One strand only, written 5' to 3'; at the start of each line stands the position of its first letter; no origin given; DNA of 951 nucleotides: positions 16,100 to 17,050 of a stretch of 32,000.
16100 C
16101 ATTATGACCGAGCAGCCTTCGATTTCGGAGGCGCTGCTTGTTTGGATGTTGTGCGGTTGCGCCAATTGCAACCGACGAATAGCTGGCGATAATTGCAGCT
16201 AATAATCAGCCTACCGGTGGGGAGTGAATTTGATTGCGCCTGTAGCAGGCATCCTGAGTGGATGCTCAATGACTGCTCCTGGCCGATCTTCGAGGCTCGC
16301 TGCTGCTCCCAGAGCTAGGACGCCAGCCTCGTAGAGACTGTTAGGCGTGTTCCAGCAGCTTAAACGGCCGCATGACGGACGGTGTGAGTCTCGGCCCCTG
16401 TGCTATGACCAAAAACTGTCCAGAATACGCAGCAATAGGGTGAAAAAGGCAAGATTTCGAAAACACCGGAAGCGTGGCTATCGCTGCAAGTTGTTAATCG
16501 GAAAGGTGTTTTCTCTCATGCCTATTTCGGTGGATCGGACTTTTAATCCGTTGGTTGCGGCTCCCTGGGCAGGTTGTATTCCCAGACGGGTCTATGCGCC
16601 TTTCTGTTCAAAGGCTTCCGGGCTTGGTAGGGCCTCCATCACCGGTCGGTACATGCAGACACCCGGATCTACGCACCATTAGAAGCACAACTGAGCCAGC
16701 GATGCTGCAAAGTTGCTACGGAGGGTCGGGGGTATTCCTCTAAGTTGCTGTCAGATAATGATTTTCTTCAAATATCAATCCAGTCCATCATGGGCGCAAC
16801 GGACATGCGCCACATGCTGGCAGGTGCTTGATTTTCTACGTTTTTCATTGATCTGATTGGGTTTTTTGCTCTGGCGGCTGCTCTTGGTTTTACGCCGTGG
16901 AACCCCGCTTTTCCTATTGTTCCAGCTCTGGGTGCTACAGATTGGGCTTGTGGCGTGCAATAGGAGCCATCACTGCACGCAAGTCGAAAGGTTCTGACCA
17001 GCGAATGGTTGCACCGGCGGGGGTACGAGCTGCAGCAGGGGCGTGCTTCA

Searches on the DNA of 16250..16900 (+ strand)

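Call 9: search_rna_families(source=window, start=16250, end=16900, threshold=evalue, max_evalue=10, show_alignments=3)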
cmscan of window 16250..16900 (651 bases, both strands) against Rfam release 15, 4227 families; matches with E-value up to 10: 2.
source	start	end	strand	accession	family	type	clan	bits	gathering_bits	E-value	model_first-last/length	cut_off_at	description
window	16751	16771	-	RF00440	SNORD37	Gene; snRNA; snoRNA; CD-box;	-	15.8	45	3.5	43-63/65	no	Small nucleolar RNA SNORD37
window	16707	16781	-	RF01122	sR39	Gene; snRNA; snoRNA; CD-box;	-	12.4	50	1.8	1-56/56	no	Small nucleolar RNA sR39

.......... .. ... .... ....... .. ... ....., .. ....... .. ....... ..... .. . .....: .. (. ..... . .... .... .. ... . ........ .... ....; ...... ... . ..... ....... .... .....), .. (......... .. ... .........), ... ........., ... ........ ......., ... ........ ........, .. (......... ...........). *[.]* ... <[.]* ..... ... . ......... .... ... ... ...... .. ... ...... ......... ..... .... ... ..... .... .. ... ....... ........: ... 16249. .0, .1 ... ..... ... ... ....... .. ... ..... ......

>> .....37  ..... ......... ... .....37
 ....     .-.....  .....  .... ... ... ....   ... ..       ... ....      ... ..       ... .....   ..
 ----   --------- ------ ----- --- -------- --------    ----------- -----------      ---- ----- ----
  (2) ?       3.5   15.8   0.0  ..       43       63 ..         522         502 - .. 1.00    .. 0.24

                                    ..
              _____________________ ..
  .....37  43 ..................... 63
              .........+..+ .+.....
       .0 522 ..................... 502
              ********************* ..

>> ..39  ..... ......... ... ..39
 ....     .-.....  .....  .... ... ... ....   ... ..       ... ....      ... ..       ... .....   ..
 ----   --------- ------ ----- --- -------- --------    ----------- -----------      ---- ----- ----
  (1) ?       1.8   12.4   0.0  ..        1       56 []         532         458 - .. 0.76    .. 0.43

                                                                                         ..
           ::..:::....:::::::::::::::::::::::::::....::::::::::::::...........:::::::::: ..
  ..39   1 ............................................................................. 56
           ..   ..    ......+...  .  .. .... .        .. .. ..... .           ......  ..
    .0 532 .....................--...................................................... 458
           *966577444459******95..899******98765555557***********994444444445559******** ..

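Call 11: search_dna_similar(query=window:16400-16720:+, collection=plasmids, mode=distant, max_rows=40)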
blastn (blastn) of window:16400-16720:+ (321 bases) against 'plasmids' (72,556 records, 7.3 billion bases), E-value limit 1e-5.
No match.

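Call 42: search_dna_similar(query=window:16380-16740:+, collection=phages, mode=distant, max_evalue=0.01)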
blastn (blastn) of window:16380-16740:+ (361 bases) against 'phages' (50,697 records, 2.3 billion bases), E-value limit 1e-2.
No match.

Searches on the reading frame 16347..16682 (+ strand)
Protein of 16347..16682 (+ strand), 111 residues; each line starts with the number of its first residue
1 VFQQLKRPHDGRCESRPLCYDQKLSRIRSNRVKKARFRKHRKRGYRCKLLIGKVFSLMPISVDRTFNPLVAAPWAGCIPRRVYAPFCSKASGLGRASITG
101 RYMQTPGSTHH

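Call 8: search_protein_families(library=pfam, proteins=[window:16347-16682:+])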
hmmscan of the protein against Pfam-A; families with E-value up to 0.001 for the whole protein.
window:16347-16682:+ (111 aa): 0 families
